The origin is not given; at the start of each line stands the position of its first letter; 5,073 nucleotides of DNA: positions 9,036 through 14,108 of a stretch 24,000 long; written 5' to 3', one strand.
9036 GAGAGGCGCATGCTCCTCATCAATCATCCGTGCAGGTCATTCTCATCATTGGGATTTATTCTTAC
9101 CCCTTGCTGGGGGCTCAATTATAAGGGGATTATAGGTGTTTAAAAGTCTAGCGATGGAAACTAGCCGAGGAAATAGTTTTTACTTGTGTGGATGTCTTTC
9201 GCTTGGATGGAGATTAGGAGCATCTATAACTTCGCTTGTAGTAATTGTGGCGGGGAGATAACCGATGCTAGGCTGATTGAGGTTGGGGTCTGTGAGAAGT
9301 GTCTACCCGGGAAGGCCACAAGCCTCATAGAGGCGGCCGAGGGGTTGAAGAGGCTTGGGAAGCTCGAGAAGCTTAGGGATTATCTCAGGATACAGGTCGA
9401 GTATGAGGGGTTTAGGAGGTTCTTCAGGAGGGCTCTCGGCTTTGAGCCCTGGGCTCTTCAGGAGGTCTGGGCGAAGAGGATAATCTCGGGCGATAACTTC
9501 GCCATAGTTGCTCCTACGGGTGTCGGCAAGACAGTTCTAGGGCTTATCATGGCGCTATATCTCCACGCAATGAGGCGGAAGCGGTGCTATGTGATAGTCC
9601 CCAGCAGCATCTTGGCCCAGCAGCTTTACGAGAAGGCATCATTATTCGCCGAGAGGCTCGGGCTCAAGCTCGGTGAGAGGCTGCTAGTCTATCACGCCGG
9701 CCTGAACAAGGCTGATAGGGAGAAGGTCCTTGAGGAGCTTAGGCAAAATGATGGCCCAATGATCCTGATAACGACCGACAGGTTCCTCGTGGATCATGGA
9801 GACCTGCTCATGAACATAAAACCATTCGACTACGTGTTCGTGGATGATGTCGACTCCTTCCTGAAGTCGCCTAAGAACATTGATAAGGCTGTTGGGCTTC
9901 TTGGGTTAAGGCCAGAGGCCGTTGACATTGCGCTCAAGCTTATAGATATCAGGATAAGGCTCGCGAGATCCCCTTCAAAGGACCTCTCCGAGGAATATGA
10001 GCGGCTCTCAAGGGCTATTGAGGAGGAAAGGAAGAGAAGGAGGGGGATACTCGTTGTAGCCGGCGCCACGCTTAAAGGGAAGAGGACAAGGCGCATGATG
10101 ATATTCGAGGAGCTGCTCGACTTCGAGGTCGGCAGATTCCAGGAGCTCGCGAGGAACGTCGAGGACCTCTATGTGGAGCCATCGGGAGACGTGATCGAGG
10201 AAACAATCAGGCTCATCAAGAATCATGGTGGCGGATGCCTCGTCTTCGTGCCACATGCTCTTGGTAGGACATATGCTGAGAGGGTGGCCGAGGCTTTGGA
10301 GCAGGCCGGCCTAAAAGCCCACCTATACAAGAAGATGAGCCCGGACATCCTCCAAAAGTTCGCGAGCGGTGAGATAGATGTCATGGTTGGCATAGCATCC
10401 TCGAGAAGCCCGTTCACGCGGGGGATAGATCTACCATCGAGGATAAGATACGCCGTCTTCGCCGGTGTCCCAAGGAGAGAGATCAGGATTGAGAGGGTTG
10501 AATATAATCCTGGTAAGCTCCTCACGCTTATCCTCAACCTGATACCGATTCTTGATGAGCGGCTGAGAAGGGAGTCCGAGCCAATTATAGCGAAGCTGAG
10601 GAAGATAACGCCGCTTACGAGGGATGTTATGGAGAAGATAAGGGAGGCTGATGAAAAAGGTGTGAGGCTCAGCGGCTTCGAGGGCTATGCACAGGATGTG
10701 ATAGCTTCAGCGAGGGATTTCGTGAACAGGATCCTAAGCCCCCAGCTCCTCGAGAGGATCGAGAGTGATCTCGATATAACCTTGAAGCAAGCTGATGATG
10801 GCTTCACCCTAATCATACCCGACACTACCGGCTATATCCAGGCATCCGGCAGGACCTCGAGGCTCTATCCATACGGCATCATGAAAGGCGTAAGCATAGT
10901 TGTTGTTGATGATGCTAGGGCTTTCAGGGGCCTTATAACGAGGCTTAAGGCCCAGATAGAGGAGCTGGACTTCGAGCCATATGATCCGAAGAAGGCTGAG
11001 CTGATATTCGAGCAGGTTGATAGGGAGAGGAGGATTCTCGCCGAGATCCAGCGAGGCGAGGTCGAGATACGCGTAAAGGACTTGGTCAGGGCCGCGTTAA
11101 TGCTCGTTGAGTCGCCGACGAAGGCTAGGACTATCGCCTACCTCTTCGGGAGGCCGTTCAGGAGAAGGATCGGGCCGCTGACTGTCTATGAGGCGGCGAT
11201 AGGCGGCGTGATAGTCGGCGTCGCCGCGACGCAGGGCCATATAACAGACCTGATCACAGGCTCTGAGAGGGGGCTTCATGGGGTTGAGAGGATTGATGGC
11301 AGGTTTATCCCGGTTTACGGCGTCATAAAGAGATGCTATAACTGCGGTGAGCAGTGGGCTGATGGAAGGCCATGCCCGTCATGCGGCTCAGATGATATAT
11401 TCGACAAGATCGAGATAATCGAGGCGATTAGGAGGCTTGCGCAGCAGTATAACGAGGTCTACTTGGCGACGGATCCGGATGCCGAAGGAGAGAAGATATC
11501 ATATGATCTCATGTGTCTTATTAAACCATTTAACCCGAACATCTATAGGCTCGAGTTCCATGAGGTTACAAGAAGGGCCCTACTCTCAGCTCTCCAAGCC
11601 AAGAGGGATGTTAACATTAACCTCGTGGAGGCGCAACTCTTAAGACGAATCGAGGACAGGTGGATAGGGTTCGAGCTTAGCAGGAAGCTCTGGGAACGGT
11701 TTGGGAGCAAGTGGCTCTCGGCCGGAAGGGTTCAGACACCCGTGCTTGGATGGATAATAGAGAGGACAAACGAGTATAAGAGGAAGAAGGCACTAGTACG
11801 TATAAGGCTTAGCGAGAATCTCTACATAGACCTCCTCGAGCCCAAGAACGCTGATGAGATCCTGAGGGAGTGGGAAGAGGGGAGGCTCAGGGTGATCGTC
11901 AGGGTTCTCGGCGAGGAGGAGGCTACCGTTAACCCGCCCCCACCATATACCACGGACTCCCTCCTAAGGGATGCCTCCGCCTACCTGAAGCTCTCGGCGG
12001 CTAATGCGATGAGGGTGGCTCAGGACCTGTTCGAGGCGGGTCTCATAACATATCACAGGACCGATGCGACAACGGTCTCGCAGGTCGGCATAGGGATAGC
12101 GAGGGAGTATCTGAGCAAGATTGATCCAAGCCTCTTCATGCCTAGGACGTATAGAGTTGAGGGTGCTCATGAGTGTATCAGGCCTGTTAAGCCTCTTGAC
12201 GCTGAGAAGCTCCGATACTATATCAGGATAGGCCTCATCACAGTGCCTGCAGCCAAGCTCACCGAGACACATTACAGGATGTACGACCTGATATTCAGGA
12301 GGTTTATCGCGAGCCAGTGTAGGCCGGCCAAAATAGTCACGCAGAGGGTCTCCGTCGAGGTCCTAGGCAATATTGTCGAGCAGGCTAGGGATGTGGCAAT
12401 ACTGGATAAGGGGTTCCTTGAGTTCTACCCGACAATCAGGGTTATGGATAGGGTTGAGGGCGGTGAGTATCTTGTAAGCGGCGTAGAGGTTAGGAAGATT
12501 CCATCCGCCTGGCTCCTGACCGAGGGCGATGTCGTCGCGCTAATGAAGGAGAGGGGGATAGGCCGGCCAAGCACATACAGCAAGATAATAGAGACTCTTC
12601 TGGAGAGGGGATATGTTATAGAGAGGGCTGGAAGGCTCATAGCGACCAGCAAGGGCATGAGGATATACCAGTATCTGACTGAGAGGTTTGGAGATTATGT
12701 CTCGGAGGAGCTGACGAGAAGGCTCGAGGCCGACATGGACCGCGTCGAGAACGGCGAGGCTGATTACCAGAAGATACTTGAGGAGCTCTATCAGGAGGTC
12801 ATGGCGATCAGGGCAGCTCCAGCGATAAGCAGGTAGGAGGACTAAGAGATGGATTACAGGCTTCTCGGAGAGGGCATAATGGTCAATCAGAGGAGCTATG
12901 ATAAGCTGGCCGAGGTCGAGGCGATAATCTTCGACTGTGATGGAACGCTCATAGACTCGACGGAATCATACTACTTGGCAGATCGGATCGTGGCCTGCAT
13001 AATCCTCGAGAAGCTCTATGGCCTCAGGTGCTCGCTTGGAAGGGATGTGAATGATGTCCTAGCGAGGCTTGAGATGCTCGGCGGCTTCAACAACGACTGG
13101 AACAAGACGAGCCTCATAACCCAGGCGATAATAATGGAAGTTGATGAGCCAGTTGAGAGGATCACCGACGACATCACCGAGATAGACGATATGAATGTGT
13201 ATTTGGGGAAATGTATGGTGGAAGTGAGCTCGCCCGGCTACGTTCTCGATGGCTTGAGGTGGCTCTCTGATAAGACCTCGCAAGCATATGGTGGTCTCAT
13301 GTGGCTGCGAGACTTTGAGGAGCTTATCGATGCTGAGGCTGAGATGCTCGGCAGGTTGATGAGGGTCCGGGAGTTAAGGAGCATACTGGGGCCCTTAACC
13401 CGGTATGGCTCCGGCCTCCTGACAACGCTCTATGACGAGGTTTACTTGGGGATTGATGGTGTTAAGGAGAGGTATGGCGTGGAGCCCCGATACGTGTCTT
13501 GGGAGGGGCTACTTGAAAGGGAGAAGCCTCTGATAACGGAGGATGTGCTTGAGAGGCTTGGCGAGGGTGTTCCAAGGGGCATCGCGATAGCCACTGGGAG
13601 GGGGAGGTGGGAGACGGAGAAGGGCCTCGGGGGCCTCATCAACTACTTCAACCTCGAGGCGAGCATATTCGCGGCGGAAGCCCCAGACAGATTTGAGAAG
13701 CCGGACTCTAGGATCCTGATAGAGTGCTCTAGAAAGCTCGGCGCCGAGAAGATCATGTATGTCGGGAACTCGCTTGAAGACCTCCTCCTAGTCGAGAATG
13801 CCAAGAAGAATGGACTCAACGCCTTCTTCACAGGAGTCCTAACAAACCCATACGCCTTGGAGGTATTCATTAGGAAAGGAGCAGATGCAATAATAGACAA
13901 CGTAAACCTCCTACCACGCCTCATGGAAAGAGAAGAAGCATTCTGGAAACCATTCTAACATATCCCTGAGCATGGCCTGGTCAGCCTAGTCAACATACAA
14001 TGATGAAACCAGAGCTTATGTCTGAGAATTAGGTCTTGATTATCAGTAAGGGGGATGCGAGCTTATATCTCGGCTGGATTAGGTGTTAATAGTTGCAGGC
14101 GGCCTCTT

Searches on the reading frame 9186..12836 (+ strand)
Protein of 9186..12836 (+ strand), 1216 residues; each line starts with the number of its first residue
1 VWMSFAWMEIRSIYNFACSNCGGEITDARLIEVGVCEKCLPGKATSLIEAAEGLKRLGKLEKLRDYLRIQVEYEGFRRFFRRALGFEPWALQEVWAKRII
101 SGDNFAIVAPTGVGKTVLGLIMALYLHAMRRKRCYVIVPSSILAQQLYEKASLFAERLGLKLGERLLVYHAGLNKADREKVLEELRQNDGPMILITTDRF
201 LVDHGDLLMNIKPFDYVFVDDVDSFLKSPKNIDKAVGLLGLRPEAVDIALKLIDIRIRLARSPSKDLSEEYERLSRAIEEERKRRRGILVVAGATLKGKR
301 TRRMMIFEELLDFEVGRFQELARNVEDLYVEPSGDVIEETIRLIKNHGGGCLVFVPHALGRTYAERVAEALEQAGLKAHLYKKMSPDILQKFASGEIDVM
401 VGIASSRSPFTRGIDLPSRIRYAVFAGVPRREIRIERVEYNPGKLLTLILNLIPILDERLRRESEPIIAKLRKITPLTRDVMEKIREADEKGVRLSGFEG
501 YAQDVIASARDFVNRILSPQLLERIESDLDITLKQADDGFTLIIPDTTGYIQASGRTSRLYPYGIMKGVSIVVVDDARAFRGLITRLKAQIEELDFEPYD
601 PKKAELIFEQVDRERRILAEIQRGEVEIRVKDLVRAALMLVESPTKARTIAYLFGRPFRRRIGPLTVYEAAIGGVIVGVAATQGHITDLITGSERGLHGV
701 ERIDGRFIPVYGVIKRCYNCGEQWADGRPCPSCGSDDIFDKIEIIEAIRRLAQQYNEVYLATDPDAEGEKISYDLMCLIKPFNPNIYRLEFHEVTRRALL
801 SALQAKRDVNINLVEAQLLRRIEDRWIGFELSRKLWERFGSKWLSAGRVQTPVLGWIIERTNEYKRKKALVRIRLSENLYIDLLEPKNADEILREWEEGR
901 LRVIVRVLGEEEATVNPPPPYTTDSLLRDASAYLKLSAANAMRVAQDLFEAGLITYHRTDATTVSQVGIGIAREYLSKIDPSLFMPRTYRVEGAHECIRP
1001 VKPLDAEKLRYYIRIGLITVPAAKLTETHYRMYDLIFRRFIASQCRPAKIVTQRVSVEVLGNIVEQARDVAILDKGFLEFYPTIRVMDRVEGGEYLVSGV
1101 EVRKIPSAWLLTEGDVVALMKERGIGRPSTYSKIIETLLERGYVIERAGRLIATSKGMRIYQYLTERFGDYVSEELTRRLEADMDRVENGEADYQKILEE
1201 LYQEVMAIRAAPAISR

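Call 20: search_protein_families(library=pfam, max_evalue=0.01, proteins=[window:9186-12836:+])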
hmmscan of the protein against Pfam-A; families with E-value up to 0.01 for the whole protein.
window:9186-12836:+ (1216 aa): 7 families
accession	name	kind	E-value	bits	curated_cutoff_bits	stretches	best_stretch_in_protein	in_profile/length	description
PF01131.25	Topoisom_bac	-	2.2e-84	284.3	35.1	1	809-1198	2-410/411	DNA topoisomerase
PF01751.28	Toprim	-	2.2e-19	69.9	23.1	1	638-793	2-95/96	Toprim domain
PF00270.35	DEAD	-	9.3e-15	55.2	26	1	91-228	3-132/167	DEAD/DEAH box helicase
PF17915.7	zf_Rg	-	9.9e-08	31.7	25.5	1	10-45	2-36/49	Reverse gyrase zinc finger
PF04851.21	ResIII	-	2.6e-07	31.1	22.5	1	92-221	13-133/164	Type III restriction enzyme, res subunit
PF00271.37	Helicase_C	-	6.8e-07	30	23.5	0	126-198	10-73/110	Helicase conserved C-terminal domain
PF07517.20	SecA_DEAD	-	4.5e-05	23.3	24.6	1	73-164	63-151/290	SecA DEAD-like domain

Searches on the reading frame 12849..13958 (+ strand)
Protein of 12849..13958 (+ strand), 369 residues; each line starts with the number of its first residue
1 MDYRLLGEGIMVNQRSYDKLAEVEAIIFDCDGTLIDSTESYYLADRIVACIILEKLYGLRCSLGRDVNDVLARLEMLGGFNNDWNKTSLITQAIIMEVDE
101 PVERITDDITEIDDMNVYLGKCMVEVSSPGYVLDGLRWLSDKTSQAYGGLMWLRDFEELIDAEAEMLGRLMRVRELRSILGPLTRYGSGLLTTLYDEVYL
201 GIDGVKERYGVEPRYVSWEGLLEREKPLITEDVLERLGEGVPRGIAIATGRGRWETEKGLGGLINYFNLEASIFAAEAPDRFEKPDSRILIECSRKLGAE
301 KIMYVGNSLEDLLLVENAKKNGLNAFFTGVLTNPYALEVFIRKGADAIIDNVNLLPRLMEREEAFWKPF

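Call 4: search_protein_families(library=pfam, max_evalue=1, proteins=[window:12849-13958:+])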
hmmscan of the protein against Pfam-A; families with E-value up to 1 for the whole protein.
window:12849-13958:+ (369 aa): 4 families
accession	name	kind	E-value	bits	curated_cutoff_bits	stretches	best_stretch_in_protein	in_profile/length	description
PF00702.32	Hydrolase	-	1.3e-06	29.4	26.4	1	24-313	2-185/191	haloacid dehalogenase-like hydrolase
PF13419.12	HAD_2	-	0.00014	22.4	23.8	1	26-42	1-17/178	Haloacid dehalogenase-like hydrolase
PF12710.13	HAD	-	0.0014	19.5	27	1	26-77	1-52/189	haloacid dehalogenase-like hydrolase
PF16775.10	ZoocinA_TRD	-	0.014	16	27.4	1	72-154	18-97/106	Target recognition domain of lytic exoenzyme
